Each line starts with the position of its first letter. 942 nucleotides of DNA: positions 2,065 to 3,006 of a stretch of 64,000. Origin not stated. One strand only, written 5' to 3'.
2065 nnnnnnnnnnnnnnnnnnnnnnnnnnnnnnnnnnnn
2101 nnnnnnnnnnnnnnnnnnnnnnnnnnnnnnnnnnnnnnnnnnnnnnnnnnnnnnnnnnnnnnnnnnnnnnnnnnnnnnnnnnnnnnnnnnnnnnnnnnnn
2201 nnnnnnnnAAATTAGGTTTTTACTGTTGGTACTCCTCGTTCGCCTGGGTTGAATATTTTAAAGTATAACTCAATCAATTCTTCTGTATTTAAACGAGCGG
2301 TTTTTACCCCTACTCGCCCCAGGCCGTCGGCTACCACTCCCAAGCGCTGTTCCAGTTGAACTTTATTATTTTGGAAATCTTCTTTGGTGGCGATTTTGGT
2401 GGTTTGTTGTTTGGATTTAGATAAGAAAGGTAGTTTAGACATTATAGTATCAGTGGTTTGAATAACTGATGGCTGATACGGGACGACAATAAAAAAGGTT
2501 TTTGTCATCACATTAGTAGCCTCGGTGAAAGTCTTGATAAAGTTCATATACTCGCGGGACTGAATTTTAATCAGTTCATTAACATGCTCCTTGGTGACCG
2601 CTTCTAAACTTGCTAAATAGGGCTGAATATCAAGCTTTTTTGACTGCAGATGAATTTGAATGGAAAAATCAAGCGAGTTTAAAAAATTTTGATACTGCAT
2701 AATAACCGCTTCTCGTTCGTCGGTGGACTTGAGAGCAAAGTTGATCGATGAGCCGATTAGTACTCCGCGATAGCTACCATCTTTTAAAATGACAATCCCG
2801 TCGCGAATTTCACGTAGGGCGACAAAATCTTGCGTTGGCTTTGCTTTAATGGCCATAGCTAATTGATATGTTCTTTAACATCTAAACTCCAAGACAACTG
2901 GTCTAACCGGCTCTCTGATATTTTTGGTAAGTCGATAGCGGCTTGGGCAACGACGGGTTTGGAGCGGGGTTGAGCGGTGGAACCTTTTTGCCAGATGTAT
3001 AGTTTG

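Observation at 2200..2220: VirB4 interrupted by a single in-frame TAA: two-piece ATPase, recoding, or fresh pseudogene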

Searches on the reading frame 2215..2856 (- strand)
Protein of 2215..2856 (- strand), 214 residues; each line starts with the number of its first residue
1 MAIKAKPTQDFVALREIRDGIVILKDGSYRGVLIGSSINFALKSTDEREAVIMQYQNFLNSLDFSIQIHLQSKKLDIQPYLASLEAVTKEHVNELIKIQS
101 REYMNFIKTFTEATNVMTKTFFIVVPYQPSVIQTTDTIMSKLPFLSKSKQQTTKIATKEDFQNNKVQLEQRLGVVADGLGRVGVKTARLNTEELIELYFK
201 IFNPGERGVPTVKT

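Call 4: search_protein_families(library=pfam, proteins=[window:2215-2856:-], max_evalue=0.01)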
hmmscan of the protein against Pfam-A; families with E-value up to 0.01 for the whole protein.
window:2215-2856:- (214 aa): 0 families

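Call 5: find_homologous_proteins(query=window:2215-2856:-)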
Query window:2215-2856:- (214 aa): 6952 proteins with E <= 0.001 among 7084 candidates; the best 120 are listed.
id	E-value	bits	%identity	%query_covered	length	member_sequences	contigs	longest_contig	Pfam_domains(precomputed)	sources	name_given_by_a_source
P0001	1.2e-130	451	100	100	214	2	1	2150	PF26593.2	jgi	-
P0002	5.9e-89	315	68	99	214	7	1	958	PF26593.2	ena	-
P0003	7.8e-89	315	66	98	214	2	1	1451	PF26593.2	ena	-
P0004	4.0e-88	312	66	99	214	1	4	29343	PF26593.2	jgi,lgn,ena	-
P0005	7.8e-87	308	67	98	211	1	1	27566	PF26593.2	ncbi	-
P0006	1.2e-86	307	67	99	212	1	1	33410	PF26593.2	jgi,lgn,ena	-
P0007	4.6e-86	306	66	99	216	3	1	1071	PF26593.2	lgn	-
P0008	1.9e-81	290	62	99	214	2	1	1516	PF26593.2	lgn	-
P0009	4.2e-80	286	62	100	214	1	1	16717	PF26593.2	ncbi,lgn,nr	ncbi:MAG: hypothetical protein QG665_398 [Patescibacteria group bacterium]|nr:hypothetical protein [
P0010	5.6e-78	279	61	100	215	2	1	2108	PF26593.2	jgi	-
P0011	8.0e-78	279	60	100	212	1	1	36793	PF26593.2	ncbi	-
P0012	8.9e-78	278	60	100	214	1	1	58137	PF26593.2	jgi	-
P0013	2.0e-77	277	60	99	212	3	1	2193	PF26593.2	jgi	-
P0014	9.1e-77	275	62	99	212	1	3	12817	PF26593.2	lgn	-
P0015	1.5e-75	271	58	99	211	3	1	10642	PF26593.2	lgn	-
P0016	2.5e-75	271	58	100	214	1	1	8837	PF26593.2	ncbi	-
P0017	2.6e-75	270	58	99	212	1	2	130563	PF26593.2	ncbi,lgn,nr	ncbi:MAG: hypothetical protein K8Q91_03575 [Candidatus Vogelbacteria bacterium]|nr:hypothetical prot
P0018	3.3e-75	270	58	99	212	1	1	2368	PF26593.2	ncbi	-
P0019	3.6e-75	270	59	100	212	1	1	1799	PF26593.2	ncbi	-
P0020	1.3e-74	268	58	99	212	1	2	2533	PF26593.2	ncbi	-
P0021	1.8e-74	268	59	97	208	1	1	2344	PF26593.2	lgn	-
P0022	2.1e-74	267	58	100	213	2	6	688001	PF26593.2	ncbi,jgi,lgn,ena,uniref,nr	ncbi:MAG: hypothetical protein A2571_00700 [Candidatus Vogelbacteria bacterium RIFOXYD1_FULL_44_32]|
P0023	4.6e-74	266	58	99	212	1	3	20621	PF26593.2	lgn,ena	-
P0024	3.2e-73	264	58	99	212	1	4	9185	PF26593.2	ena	-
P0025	4.5e-73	263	59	98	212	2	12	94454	PF26593.2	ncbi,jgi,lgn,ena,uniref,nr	ncbi:MAG: hypothetical protein A3E94_00465 [Candidatus Zambryskibacteria bacterium RIFCSPHIGHO2_12_F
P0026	1.0e-72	262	59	97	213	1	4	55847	PF26593.2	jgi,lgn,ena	-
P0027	1.6e-72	261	58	99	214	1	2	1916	PF26593.2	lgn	-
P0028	6.0e-72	259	56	99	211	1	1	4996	PF26593.2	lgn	-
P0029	8.7e-72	259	57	98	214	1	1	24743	PF26593.2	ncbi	-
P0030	1.3e-71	258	57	99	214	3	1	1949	PF26593.2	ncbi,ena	-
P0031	1.5e-71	258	57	97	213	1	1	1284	PF26593.2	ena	-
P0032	1.7e-71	258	58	98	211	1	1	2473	PF26593.2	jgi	jgi:type IV secretory pathway VirB4 component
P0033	3.0e-71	257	57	98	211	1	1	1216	PF26593.2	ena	-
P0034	4.6e-71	257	56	99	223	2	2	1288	PF26593.2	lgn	-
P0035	8.3e-71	256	59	98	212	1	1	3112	PF26593.2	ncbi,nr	ncbi:MAG: hypothetical protein Q8Q03_01920 [bacterium]|nr:hypothetical protein [bacterium]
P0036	9.7e-71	256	58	99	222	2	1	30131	PF26593.2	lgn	-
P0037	1.3e-70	255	57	98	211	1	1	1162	PF26593.2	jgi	-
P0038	1.8e-70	255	58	98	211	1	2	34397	PF26593.2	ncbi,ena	-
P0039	1.9e-70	255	58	97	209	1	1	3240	PF26593.2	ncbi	-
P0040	2.0e-70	255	58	96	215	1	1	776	PF26593.2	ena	-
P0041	2.0e-70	254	60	99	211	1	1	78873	PF26593.2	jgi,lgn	jgi:hypothetical protein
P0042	2.2e-70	254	57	98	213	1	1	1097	PF26593.2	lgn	-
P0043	2.3e-70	254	55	99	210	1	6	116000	PF26593.2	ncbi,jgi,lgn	jgi:hypothetical protein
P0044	2.3e-70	254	58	99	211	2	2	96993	PF26593.2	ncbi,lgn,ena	ncbi:MAG: hypothetical protein AAB589_00390 [Patescibacteria group bacterium]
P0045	2.4e-70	254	59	99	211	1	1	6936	PF26593.2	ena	-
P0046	2.5e-70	254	59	99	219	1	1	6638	PF26593.2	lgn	-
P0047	3.1e-70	254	58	98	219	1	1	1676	PF26593.2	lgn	-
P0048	3.3e-70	254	58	98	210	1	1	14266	PF26593.2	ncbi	-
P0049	3.5e-70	254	55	98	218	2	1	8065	PF26593.2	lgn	-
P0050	3.7e-70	254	55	98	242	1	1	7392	PF26593.2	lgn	-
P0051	3.7e-70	254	57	98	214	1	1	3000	PF26593.2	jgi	-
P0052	3.8e-70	254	54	98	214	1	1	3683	PF26593.2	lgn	-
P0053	3.9e-70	254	57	97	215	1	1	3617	PF26593.2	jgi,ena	-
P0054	3.9e-70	254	57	98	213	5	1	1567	PF26593.2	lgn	-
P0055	4.0e-70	254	58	96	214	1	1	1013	PF26593.2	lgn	-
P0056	4.0e-70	254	57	97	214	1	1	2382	PF26593.2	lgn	-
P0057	4.3e-70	253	57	99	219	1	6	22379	PF26593.2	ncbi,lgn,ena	ncbi:MAG: hypothetical protein AAB900_01320 [Patescibacteria group bacterium]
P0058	4.9e-70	253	53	98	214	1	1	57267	PF26593.2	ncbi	-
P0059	5.0e-70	253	55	99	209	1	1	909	PF26593.2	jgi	jgi:hypothetical protein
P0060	5.0e-70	253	58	98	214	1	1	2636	PF26593.2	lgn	-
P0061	5.1e-70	253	58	96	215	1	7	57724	PF26593.2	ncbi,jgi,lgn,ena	ncbi:MAG TPA: hypothetical protein VJH55_01685 [Candidatus Paceibacterota bacterium]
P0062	5.4e-70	253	55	99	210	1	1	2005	PF26593.2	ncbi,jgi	jgi:hypothetical protein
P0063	5.6e-70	253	56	97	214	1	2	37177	PF26593.2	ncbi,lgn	-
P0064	6.1e-70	253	60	99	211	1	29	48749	PF26593.2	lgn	-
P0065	6.3e-70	253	55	96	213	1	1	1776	PF26593.2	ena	-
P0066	7.5e-70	253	58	99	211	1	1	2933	PF26593.2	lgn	-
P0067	9.6e-70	252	59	99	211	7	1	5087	PF26593.2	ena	-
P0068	1.1e-69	252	57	98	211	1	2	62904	PF27097.1,PF26593.2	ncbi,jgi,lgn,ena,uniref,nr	ncbi:MAG: hypothetical protein COV34_03565 [Candidatus Zambryskibacteria bacterium CG10_big_fil_rev_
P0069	1.1e-69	252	57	98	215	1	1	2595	PF26593.2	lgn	-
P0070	1.2e-69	252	57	98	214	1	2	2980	PF26593.2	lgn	-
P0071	1.2e-69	252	58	96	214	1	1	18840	PF26593.2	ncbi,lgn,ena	-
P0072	1.2e-69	252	56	96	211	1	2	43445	PF26593.2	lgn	-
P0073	1.3e-69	252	55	97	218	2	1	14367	PF26593.2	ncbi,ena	-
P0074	1.4e-69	252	57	99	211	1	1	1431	PF26593.2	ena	-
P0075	1.5e-69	252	56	98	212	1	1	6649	PF26593.2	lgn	-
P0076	1.7e-69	251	57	98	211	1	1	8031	PF26593.2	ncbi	-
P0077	1.7e-69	251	59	98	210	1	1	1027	PF26593.2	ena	-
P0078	1.7e-69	251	57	99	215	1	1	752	PF26593.2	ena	-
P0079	1.8e-69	251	55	99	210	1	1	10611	PF26593.2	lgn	-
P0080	1.9e-69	251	56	98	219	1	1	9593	PF26593.2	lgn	-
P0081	1.9e-69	251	54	96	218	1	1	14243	PF26593.2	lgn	-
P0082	1.9e-69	251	57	98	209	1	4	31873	PF26593.2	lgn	-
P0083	1.9e-69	251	55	97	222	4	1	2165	PF26593.2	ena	-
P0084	2.1e-69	251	55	98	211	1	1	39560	PF26593.2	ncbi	-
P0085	2.3e-69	251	59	98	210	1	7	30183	PF26593.2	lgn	-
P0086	2.6e-69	251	58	98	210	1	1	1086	PF26593.2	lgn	-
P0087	2.6e-69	251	58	98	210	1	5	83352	PF26593.2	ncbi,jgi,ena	ncbi:MAG TPA: hypothetical protein VJJ28_00380 [Candidatus Paceibacterota bacterium]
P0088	2.7e-69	251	58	98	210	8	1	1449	PF26593.2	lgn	-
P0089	2.7e-69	251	56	98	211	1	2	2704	PF26593.2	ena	-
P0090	2.7e-69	251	55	98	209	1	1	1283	PF26593.2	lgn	-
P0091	2.7e-69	251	56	98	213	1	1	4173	PF26593.2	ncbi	-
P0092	2.8e-69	251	59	99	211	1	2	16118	PF26593.2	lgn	-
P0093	2.9e-69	251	54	98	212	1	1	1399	PF26593.2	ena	-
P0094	3.0e-69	251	55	96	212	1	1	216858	PF26593.2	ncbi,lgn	-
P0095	3.1e-69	251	54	98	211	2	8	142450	PF26593.2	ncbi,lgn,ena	ncbi:MAG: hypothetical protein AAB922_01760 [Patescibacteria group bacterium]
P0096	3.3e-69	251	56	96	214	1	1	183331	PF26593.2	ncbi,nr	ncbi:MAG: hypothetical protein NUV47_01520 [Patescibacteria group bacterium]|nr:hypothetical protein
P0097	3.5e-69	250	58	97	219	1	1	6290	PF26593.2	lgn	-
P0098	3.6e-69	250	55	98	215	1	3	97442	PF26593.2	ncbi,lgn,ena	-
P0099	3.7e-69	250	57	98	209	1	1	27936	PF26593.2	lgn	-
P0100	3.8e-69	250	58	98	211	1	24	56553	PF26593.2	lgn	-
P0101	3.8e-69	250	56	97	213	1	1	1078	PF26593.2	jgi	jgi:type IV secretory pathway VirB4 component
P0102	4.0e-69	250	55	98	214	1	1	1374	PF26593.2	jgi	jgi:type IV secretory pathway VirB4 component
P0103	4.2e-69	250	57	100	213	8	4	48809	PF26593.2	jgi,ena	-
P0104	4.2e-69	250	56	96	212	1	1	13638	PF26593.2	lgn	-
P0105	4.5e-69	250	56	96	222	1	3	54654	PF26593.2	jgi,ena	-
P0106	4.7e-69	250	58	98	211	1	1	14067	PF26593.2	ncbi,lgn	-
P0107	4.9e-69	250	56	96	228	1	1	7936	PF26593.2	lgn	-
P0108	5.0e-69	250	59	98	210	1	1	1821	PF26593.2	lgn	-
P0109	5.0e-69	250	54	98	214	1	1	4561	PF26593.2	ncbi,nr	ncbi:hypothetical protein KW783_02650 [Candidatus Parcubacteria bacterium]|nr:hypothetical protein [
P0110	5.0e-69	250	56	96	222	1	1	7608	PF26593.2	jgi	-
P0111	5.0e-69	250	55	99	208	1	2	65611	PF26593.2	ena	-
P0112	5.2e-69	250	57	98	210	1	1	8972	PF26593.2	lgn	-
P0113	5.2e-69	250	57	99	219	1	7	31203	PF26593.2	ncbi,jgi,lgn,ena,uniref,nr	ncbi:MAG: hypothetical protein COX02_02345 [Candidatus Vogelbacteria bacterium CG22_combo_CG10-13_8_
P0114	5.3e-69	250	55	96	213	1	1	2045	PF26593.2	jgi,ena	-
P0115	5.4e-69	250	55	98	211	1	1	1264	PF26593.2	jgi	jgi:type IV secretory pathway VirB4 component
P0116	5.4e-69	250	58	98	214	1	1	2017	PF26593.2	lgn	-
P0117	5.6e-69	250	55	100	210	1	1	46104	PF26593.2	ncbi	-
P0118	5.7e-69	250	60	99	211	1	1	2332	PF26593.2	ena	-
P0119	5.8e-69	250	54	99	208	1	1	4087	PF26593.2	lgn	-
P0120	5.8e-69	250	57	100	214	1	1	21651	PF26593.2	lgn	-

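Call 7: find_related_loci(query=window:2215-2856:-, collection=genome_contigs, flank=4000)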
Query window:2215-2856:- (214 aa) in genome_contigs; peptide patterns used: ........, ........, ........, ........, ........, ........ (x = any residue, [..] = any of these).
170 stretches matched a pattern; 34 encode a relative of the query (tblastn E <= 1e-3); 34 distinct loci.
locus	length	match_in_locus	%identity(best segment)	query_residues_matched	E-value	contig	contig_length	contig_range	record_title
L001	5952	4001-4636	62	1-213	3e-88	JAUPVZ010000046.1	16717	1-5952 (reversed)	MAG: Patescibacteria group bacterium isolate erpe_2018_sw_42hr_WHONDRS-SW48-000099_B_bin.14 scaffold_1292466, whole geno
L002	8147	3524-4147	67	5-213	6e-96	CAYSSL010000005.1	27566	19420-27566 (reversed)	MAG TPA_asm: uncultured Candidatus Saccharibacteria bacterium isolate SRP286056_co2_136 genome assembly, contig: NODE_24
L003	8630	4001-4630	60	1-213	2e-86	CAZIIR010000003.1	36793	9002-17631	MAG TPA_asm: uncultured Candidatus Saccharibacteria bacterium isolate SRP286056_co2_287 genome assembly, contig: NODE_14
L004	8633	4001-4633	58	1-213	3e-82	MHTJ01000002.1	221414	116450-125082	MAG: Candidatus Vogelbacteria bacterium RIFOXYD1_FULL_44_32 rifoxyd1_full_scaffold_24, whole genome shotgun sequence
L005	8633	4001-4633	58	1-210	2e-80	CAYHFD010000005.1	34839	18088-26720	MAG TPA_asm: uncultured Candidatus Saccharibacteria bacterium isolate ERP119705_co11_13 genome assembly, contig: NODE_98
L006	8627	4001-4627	58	1-211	4e-79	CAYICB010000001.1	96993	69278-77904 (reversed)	MAG TPA_asm: uncultured Candidatus Saccharibacteria bacterium isolate ERP119705_co18_100 genome assembly, contig: NODE_1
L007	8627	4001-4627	54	1-212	1e-77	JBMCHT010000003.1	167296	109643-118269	MAG: Patescibacteria group bacterium isolate D1M01_139 NODE_17_length_167296_cov_9.664299, whole genome shotgun sequence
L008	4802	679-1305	57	1-211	6e-75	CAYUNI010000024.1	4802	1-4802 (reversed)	MAG TPA_asm: uncultured Candidatus Saccharibacteria bacterium isolate SRP278252_co1_173 genome assembly, contig: NODE_35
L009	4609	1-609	58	9-212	5e-75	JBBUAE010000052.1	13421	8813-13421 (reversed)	MAG: Patescibacteria group bacterium isolate H51-bin152_1 H51_bin152_1_000000000052, whole genome shotgun sequence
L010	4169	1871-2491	56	5-213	1e-74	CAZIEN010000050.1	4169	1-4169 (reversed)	MAG TPA_asm: uncultured Candidatus Saccharibacteria bacterium isolate SRP286056_co2_568 genome assembly, contig: NODE_37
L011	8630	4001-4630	55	2-213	2e-74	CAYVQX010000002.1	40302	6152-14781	MAG TPA_asm: uncultured Candidatus Saccharibacteria bacterium isolate SRP135725_co1_167 genome assembly, contig: NODE_91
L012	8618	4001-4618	55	6-213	5e-74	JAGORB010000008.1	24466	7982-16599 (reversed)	MAG: Candidatus Paceibacterota bacterium isolate Gw_Eff_bin_236 Gw_Eff_4005_length_24466_cov_7.778463, whole genome shot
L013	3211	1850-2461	56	3-210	3e-74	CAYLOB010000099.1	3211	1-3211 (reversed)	MAG TPA_asm: uncultured Candidatus Saccharibacteria bacterium isolate SRP286056_co3_393 genome assembly, contig: NODE_51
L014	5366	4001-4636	54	5-214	1e-71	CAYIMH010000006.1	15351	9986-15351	MAG TPA_asm: uncultured Candidatus Saccharibacteria bacterium isolate ERP119705_co25_195 genome assembly, contig: NODE_2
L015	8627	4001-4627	52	5-213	2e-71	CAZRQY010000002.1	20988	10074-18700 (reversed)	MAG TPA_asm: uncultured Candidatus Saccharibacteria bacterium isolate SRP104257_co1_406 genome assembly, contig: NODE_13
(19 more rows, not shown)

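Call 9: search_protein_families(library=pfam, proteins=[window:2215-2856:-, P0022, P0068], max_evalue=10)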
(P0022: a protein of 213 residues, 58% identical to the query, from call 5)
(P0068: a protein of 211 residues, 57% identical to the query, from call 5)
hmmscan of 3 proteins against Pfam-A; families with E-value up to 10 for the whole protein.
window:2215-2856:- (214 aa): 3 families
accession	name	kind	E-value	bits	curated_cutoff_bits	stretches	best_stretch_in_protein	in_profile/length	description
PF10061.14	DUF2299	-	0.066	13.4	22.8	1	86-139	56-111/138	Uncharacterized conserved protein (DUF2299)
PF18525.6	Cas9_C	-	0.093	13.5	25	1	53-116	18-82/108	Cas9 C-terminal domain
PF25800.1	FimV_N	-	0.15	12.6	27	1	37-99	32-91/108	FimV N-terminal domain Ig-like domain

P0022 (213 aa): 2 families
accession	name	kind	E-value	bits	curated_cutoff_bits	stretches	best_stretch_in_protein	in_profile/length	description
PF11130.14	TraC_F_IV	-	0.09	12.2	28.1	1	154-206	133-176/375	TraC protein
PF18525.6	Cas9_C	-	0.13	12.9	25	1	56-110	21-76/108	Cas9 C-terminal domain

P0068 (211 aa): 3 families
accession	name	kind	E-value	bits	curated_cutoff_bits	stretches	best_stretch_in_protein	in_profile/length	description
PF11130.14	TraC_F_IV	-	0.033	13.6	28.1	1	25-203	20-174/375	TraC protein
PF13797.11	Post_transc_reg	-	0.12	12.6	25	1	85-108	46-69/83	Post-transcriptional regulator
PF07369.16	DUF1488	-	0.13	12.7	22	1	146-168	42-64/82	Protein of unknown function (DUF1488)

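Call 10: search_protein_families(library=ncbifam, proteins=[window:2215-2856:-], max_evalue=0.01)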
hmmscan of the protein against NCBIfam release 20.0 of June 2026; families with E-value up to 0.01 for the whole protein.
window:2215-2856:- (214 aa): 4 families
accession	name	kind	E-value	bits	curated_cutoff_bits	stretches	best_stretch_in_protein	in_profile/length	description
NF045975.1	VirB4_plasma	equivalog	1.3e-08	33.1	590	1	6-129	102-236/894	Mbov_0397 family ICE element conjugal transfer ATPase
NF045971.1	conju_CD1110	equivalog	1.4e-08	33.5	325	1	10-175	3-163/752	VirB4-like conjugal transfer ATPase, CD1110 family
NF010466.0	PRK13891.1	subfamily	2.7e-06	25.6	1322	1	17-175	53-206/852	conjugal transfer protein TrbE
NF041427.1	TrsD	subfamily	0.0064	16.3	200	0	19-126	26-143/201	TrsD/TraD family conjugative transfer protein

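Call 11: search_solved_structures(query=window:2215-2856:-, max_evalue=10, show_alignments=2)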
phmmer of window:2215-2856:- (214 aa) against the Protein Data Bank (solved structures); distinct sequences matched with E-value up to 10: 1.
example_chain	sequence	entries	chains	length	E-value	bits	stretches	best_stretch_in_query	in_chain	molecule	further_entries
5m8h_A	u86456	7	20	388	1.1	12.3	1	55-169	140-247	ATP phosphoribosyltransferase regulatory subunit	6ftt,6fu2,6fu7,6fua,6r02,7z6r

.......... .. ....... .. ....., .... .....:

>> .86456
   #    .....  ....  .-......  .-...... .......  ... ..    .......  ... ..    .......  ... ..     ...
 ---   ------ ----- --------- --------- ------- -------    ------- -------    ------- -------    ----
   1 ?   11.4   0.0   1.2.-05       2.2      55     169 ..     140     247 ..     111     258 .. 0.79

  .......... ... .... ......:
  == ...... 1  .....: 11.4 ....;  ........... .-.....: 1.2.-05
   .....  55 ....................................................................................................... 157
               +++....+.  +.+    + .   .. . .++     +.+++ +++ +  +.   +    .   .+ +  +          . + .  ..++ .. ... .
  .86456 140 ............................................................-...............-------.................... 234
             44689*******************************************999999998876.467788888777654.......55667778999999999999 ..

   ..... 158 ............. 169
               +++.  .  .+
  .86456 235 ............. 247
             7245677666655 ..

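Call 23: predict_structure(alignment_id=A1)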
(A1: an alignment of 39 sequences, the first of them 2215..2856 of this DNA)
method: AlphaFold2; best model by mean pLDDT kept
length: 214 residues; sequences in the alignment: 39
mean_pLDDT: 76.3   pTM: 0.61
mean pLDDT of the five models: 76.3, 75.5, 74.2, 72.9, 71.9
residues with pLDDT >= 90: 55; 70-90: 91; 50-70: 37; < 50: 31
segments of 3 or more residues with pLDDT < 50: 1-8, 133-137, 146-154, 209-214
pLDDT, mean of each block of 10 residues (from residue 1): 42 81 88 79 83 90 86 76 90 92 91 70 87 50 48 61 93 93 87 78 52 38
secondary structure, 60 per line:
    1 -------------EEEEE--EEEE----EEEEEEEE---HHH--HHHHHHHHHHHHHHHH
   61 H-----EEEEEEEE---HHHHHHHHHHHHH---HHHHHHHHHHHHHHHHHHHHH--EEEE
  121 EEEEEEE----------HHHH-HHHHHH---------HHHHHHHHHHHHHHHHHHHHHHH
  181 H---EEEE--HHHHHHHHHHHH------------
elements in order: E14-18 E21-24 E29-36 H45-61 E67-74 H78-90 H94-114 E117-127 H138-141 H143-148 H158-181 E185-188 H191-202

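Call 24: search_dna_similar(query=window:2215-2856:-, collection=plasmids, mode=protein, max_evalue=10, max_rows=30)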
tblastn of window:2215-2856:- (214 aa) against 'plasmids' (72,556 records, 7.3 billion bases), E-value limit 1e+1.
Records with a match: 207; places in all: 209; records where one place covers at least 80% of the query: 43.
Best place of each record, by identity: <60% 207.
By first word of the organism name: Neisseria 51; Xylella 23; Lacticaseibacillus 22; Clostridium 12; Geobacillus 8; Paenibacillus 7; Sphingobium 7; Bacillus 6; Lysinibacillus 6; Parageobacillus 6; and 41 more.
By predicted mobility (MOB-suite, as given by PLSDB): conjugative 112; non-mobilizable 73; mobilizable 22.
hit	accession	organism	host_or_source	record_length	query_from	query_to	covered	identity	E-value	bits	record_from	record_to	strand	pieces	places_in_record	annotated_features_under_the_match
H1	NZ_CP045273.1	Priestia megaterium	pure culture,Paper surface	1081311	3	209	97%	30.0%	6e-13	74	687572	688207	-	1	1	none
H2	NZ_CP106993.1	Paenibacillus thiaminolyticus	mixed culture,sour bamboo shoots sample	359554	9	203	91%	29.3%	8e-14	77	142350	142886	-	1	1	hypothetical protein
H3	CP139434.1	Brevibacillus halotolerans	cell culture,freshwater soil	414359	9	203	91%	29.2%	1e-15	82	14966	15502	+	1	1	hypothetical protein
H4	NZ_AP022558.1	Geobacillus subterraneus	-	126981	8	203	92%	28.9%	1e-16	85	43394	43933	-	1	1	hypothetical protein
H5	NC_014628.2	Paenibacillus polymyxa SC2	-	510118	8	203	92%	28.3%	4e-14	77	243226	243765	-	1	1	hypothetical protein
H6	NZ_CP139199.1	Paenibacillus polymyxa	mixed culture,soil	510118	8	203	92%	28.3%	4e-14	77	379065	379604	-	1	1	hypothetical protein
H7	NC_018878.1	Bacillus thuringiensis Bt407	-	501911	6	203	93%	27.7%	4e-11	69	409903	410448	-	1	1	hypothetical protein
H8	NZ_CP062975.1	Pontibacillus sp. ALD_SL1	mangrove mud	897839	8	203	92%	27.8%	2e-18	90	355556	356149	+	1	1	hypothetical protein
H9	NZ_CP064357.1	Miltoncostaea oceani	pure culture,marine sediment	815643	19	204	87%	28.3%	5e-13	74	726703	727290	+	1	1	hypothetical protein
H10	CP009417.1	Jeotgalibacillus malaysiensis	-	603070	9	203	91%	26.8%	3e-13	75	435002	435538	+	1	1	hypothetical protein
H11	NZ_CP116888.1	Aneurinibacillus sp. Ricciae_BoGa-3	whole organism,Plant material,Lab grown ...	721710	9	203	91%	26.7%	5e-17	86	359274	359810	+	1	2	hypothetical protein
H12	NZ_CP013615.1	Clostridium perfringens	canine,Pure culture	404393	5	203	93%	25.2%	2e-14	78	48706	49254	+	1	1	hypothetical protein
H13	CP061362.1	Clostridioides sp. ES-W-0016-02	water,pond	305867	5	203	93%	25.2%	2e-11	70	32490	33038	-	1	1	hypothetical protein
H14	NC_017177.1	Clostridioides difficile BI1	Homo sapiens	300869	5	203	93%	24.3%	1e-9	64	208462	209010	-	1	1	hypothetical protein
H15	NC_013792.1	Alkalihalophilus pseudofirmus OF4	-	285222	9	203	91%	24.4%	3e-3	45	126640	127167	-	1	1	hypothetical protein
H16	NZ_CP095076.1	Halobacillus amylolyticus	single cell,Saltern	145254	5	200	92%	23.8%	2e-2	43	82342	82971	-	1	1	TrsD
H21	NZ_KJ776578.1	Clostridium botulinum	-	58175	6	208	95%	23.0%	4e-4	48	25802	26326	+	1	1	VirB4-like conjugal transfer ATPase, CD1110 family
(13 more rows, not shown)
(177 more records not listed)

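Call 25: get_annotated_region(hit=H4, flank=4000)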
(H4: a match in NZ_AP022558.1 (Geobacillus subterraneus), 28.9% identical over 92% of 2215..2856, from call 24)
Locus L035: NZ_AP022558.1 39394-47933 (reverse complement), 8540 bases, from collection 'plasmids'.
description: Geobacillus subterraneus strain E55-1 plasmid pGspE55-1, complete sequence
organism: Geobacillus subterraneus (NCBI taxid 129338)
taxonomy: Bacteria; Bacillota; Bacilli; Bacillales; Bacillaceae; Geobacillus; Geobacillus subterraneus
host: -; source: -; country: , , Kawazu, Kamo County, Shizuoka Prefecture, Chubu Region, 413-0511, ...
typing (MOB-suite, as given by PLSDB): non-mobilizable
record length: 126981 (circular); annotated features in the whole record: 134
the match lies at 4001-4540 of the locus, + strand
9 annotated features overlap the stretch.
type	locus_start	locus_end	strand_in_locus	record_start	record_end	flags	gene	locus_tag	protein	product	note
CDS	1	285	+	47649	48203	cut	-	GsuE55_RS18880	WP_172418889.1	hypothetical protein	-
CDS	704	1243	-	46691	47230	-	-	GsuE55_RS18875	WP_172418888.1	helix-turn-helix domain-containing protein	-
CDS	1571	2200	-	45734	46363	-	-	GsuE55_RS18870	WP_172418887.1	TlpA disulfide reductase family protein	-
CDS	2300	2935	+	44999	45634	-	-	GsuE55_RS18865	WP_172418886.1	sigma-70 family RNA polymerase sigma factor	GO:0006352 - DNA-templated transcription initiation [Evidence IEA]; GO:0006355 - regulation of DNA-templated ...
CDS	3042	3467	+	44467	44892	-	-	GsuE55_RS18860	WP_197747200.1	hypothetical protein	-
CDS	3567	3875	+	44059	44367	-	-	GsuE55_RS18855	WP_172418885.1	PrgI family mobile element protein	-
CDS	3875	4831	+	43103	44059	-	-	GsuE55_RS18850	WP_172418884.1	hypothetical protein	-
CDS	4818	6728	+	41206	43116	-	-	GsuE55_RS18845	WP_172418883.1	DUF87 domain-containing protein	-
CDS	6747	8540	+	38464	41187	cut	-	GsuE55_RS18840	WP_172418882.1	hypothetical protein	-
